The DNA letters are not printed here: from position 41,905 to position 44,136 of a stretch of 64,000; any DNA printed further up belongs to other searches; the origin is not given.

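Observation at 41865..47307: ExoVII subunit genes split by two TPR histidine-kinase genes in one translationally coupled operon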

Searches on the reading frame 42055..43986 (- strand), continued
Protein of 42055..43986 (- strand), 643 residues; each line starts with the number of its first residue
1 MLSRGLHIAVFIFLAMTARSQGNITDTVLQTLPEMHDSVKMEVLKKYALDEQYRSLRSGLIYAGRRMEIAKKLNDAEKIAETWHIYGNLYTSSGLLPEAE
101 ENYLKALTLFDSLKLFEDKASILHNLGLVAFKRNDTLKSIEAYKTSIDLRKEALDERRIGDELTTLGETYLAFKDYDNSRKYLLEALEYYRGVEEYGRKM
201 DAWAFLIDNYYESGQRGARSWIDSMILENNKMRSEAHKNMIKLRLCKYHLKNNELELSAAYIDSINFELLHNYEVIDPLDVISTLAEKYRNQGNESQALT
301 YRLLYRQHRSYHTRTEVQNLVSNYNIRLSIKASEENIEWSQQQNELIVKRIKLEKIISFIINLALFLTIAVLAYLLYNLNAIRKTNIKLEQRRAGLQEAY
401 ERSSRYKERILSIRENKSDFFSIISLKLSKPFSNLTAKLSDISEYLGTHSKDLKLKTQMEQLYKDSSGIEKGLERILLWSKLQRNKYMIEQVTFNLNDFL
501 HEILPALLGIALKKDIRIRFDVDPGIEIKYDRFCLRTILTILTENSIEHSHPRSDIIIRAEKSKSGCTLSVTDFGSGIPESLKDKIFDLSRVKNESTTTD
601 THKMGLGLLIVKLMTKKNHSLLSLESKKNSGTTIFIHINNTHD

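Call 53: find_encoding_contigs(protein=P0413, flank=8000, max_places=2)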
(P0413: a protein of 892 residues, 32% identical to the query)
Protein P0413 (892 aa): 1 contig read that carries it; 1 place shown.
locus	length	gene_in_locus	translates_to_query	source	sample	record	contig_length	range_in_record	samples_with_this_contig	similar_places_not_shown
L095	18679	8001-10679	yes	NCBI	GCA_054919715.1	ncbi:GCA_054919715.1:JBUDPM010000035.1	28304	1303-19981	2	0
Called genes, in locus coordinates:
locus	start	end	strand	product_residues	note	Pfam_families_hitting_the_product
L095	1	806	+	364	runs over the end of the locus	PF02568:ThiI (faint), PF03054:tRNA_Me_trans, PF20259:tRNA_Me_trans_M, PF20258:tRNA_Me_trans_C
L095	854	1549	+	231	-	-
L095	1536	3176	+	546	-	PF00082:Peptidase_S8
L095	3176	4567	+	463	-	PF13742:tRNA_anti_2, PF02601:Exonuc_VII_L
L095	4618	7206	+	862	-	PF13424:TPR_12 (weak), PF14938:SNAP, PF13424:TPR_12, PF24885:TPR_NPHP3, PF13424:TPR_12, PF14938:SNAP, PF13424:TPR_12, PF07228:SpoIIE, +13 more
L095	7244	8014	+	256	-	PF00072:Response_reg, PF01627:Hpt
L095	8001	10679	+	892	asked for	PF14938:SNAP (weak), PF13424:TPR_12, PF13424:TPR_12, PF14938:SNAP, PF13424:TPR_12, PF00515:TPR_1, PF00512:HisKA, PF02518:HATPase_c, +11 more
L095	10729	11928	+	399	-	PF13428:TPR_14 (faint), PF17874:TPR_MalT (faint), PF13176:TPR_7 (faint), PF00515:TPR_1 (weak), PF07719:TPR_2 (weak), PF13424:TPR_12, PF14938:SNAP, PF13424:TPR_12, +6 more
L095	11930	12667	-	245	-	-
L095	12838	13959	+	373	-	PF01546:Peptidase_M20, PF07687:M20_dimer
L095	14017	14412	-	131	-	-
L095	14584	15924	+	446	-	PF01171:ATP_bind_3, PF11734:TilS_C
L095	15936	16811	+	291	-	-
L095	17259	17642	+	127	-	PF03965:Penicillinase_R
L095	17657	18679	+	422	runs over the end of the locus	PF05569:Peptidase_M56, PF03544:TonB_C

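Call 57: find_related_loci(query=A2, collection=metagenome_contigs, flank=9000)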
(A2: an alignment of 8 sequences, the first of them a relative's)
Query A2 (466 aa) in metagenome_contigs; peptide patterns used: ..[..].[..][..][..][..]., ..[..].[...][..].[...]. (x = any residue, [..] = any of these).
600 stretches matched a pattern (row limit reached: there are more); 591 encode a relative of the query (tblastn E <= 1e-3); the best 80 are kept; 80 distinct loci.
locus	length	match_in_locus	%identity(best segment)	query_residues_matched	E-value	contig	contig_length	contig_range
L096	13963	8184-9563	58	1-460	1e-176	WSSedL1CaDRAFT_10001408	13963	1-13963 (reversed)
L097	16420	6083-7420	49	1-445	4e-144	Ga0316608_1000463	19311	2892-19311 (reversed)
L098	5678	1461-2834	47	1-458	3e-143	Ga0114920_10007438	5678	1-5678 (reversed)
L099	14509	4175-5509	45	1-445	3e-138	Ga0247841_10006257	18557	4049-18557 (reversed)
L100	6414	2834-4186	45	5-455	1e-134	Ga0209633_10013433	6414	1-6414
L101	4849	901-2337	44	1-458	6e-135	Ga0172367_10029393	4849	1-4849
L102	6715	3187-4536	47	6-455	2e-132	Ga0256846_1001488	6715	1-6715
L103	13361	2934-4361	44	1-455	9e-132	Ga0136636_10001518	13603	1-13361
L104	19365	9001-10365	46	1-455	1e-131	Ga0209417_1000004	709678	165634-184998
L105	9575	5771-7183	45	7-455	9e-132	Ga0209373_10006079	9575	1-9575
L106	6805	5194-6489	46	3-456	3e-131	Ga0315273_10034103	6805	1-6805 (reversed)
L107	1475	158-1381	48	5-456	1e-142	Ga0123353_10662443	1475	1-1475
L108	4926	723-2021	45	3-458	3e-131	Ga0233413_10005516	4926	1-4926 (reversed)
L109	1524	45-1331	45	8-458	2e-141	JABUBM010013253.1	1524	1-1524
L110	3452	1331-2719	43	5-445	3e-133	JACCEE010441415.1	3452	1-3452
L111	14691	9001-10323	44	5-445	4e-129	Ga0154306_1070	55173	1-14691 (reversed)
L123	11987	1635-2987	43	5-455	5e-125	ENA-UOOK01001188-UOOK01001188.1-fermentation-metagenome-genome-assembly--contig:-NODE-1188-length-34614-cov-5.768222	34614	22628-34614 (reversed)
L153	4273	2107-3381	43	1-447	3e-122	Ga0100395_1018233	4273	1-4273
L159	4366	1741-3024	43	6-455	5e-121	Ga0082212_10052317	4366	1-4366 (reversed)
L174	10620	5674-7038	41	1-455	6e-117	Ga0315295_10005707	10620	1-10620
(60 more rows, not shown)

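Call 65: search_protein_families(library=pfam, proteins=[L098:2987-4918:+, L123:3074-3916:+, L093:10842-11324:+, L111:10484-13174:+, L108:4060-4926:+, L099:5668-7077:-, L099:7567-9219:-, L099:9227-10102:-, L099:10183-11073:-], max_evalue=0.0001)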
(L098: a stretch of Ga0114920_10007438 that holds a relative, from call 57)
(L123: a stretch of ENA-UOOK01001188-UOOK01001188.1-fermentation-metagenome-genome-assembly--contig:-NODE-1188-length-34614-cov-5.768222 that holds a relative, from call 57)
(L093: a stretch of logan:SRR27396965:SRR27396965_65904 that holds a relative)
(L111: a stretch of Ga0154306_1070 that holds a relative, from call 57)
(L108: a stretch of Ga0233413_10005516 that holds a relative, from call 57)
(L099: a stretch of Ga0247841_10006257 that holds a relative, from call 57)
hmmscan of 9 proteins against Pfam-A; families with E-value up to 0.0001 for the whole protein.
L098:2987-4918:+ (643 aa): 11 families
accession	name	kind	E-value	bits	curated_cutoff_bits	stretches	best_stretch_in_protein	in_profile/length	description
PF13424.12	TPR_12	-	9.1e-35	119.1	30.1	3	84-152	4-74/77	Tetratricopeptide repeat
PF00515.34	TPR_1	-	5.2e-29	99.3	27.8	3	123-152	1-30/34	Tetratricopeptide repeat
PF02518.31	HATPase_c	-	8e-27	94.3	26.4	1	527-636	2-109/111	Histidine kinase-, DNA gyrase B-, and HSP90-like ATPase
PF07719.23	TPR_2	-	7.8e-20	69.7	27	0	123-153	1-31/34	Tetratricopeptide repeat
PF13374.12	TPR_10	-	2.8e-17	62.5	27.5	0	84-116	3-35/42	Tetratricopeptide repeat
PF13181.12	TPR_8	-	4.7e-17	61.1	25.7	1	84-115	2-33/34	Tetratricopeptide repeat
PF00512.31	HisKA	-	4.1e-12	46.4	26.9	1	414-476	2-61/66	His Kinase A (phospho-acceptor) domain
PF14938.12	SNAP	-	6.6e-08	32.8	25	1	84-222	36-174/282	Soluble NSF attachment protein, SNAP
PF13176.12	TPR_7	-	3.7e-07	30.2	27.9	0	167-199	3-35/36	Tetratricopeptide repeat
PF13174.12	TPR_6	-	5.1e-05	24.1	26.3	0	129-153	6-30/33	Tetratricopeptide repeat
PF13589.12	HATPase_c_3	-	5.6e-05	23.6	25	0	533-602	5-77/137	Histidine kinase-, DNA gyrase B-, and HSP90-like ATPase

L123:3074-3916:+ (280 aa): 2 families
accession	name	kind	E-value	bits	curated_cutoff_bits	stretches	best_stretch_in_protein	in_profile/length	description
PF02518.31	HATPase_c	-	2.3e-21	76.7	26.4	1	166-275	4-110/111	Histidine kinase-, DNA gyrase B-, and HSP90-like ATPase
PF00512.31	HisKA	-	1.6e-12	47.7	26.9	1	51-118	2-66/66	His Kinase A (phospho-acceptor) domain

L093:10842-11324:+ (160 aa): 1 family
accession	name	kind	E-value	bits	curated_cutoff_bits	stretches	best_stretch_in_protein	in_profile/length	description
PF00072.30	Response_reg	-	3e-18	66.4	30.2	1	8-111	1-105/111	Response regulator receiver domain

L111:10484-13174:+ (896 aa): 14 families
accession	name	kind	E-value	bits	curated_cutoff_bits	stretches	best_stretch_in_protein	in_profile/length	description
PF13424.12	TPR_12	-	3.1e-84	277.6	30.1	8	50-123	2-77/77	Tetratricopeptide repeat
PF13374.12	TPR_10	-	6.4e-55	182.1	27.5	3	211-244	2-35/42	Tetratricopeptide repeat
PF00515.34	TPR_1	-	6.9e-50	165.4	27.8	1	292-319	2-29/34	Tetratricopeptide repeat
PF13181.12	TPR_8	-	1.2e-36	122.2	25.7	1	292-319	2-29/34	Tetratricopeptide repeat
PF07719.23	TPR_2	-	3.4e-36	120.8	27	0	293-321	3-31/34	Tetratricopeptide repeat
PF13176.12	TPR_7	-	2.7e-33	111.6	27.9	0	97-128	5-36/36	Tetratricopeptide repeat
PF24885.1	TPR_NPHP3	-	9.2e-27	94.4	100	2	132-243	107-215/239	Nephrocystin-3 TPR domain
PF07228.17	SpoIIE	-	6.3e-20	72.4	25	1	698-895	4-190/192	Stage II sporulation protein E (SpoIIE)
PF13432.12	TPR_16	-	4.5e-16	59.4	32.7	0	297-358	3-58/65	Tetratricopeptide repeat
PF17874.7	TPR_MalT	-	5.6e-14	52.6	45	0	131-244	40-155/336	MalT-like TPR region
PF13428.12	TPR_14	-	1.6e-13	50.3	23.5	0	53-81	3-31/44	Tetratricopeptide repeat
PF13414.12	TPR_11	-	2.6e-09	37.1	26.8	0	260-281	3-24/42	TPR repeat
PF23300.3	HEAT_Nup120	-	5.6e-05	23.5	29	0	47-150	42-144/170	Nucleoporin Nup120, HEAT repeats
PF13431.12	TPR_17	-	8.4e-05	23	24.4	0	212-231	14-33/34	Tetratricopeptide repeat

L108:4060-4926:+ (289 aa): 13 families
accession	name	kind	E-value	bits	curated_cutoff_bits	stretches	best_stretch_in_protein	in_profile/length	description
PF13424.12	TPR_12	-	1.2e-29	102.7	30.1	2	127-200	2-77/77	Tetratricopeptide repeat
PF00515.34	TPR_1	-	9e-25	85.9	27.8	1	128-157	1-30/34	Tetratricopeptide repeat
PF13374.12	TPR_10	-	2.5e-22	78.6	27.5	1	127-160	1-34/42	Tetratricopeptide repeat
PF07719.23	TPR_2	-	1.4e-21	75.2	27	1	129-157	2-30/34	Tetratricopeptide repeat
PF13181.12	TPR_8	-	1.1e-20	72.4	25.7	0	128-156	1-29/34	Tetratricopeptide repeat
PF14938.12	SNAP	-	3.3e-10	40.4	25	1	90-200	37-147/282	Soluble NSF attachment protein, SNAP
PF13414.12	TPR_11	-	3.5e-09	36.6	26.8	0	135-180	1-40/42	TPR repeat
PF13176.12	TPR_7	-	2.4e-08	33.9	27.9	0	130-157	1-28/36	Tetratricopeptide repeat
PF24885.1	TPR_NPHP3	-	1.6e-07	31.4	100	1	68-206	76-221/239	Nephrocystin-3 TPR domain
PF13174.12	TPR_6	-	2.7e-07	31.3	26.3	0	211-233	3-25/33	Tetratricopeptide repeat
PF17874.7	TPR_MalT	-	4.4e-07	29.9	45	1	184-281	56-154/336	MalT-like TPR region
PF14559.12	TPR_19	-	6.5e-05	23.6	25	0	193-234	9-51/68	Tetratricopeptide repeat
PF13428.12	TPR_14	-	6.8e-05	23.6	23.5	0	210-236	3-29/44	Tetratricopeptide repeat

L099:5668-7077:- (469 aa): 2 families
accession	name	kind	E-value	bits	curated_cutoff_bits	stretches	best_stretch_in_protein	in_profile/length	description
PF04389.22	Peptidase_M28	-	1.1e-31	110.5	21.3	1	239-423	1-190/193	Peptidase family M28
PF02225.27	PA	-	4.9e-08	33.4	23.9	1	120-212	2-95/95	PA domain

L099:7567-9219:- (550 aa): 0 families

L099:9227-10102:- (291 aa): 0 families

L099:10183-11073:- (296 aa): 0 families

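Call 86: find_encoding_contigs(protein=P0406, flank=9000, max_places=2)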
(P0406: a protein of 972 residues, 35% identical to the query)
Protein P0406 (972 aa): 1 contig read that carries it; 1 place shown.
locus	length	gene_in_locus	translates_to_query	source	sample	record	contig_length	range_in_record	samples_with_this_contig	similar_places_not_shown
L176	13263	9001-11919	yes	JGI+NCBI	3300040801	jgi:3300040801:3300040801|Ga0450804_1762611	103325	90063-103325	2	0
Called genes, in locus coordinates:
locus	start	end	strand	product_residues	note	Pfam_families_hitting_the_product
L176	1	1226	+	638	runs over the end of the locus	PF00012:HSP70, PF06723:MreB_Mbl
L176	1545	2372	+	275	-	-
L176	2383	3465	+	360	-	PF02568:ThiI (faint), PF03054:tRNA_Me_trans, PF20259:tRNA_Me_trans_M, PF20258:tRNA_Me_trans_C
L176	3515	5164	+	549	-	PF00082:Peptidase_S8, PF18962:Por_Secre_tail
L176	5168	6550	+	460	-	PF13742:tRNA_anti_2, PF02601:Exonuc_VII_L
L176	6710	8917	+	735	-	-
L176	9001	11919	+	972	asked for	PF13424:TPR_12, PF00515:TPR_1 (weak), PF13424:TPR_12, PF13424:TPR_12, PF13424:TPR_12, PF13424:TPR_12, PF00512:HisKA, PF02518:HATPase_c, +22 more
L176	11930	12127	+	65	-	PF02609:Exonuc_VII_S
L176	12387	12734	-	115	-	-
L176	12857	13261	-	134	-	?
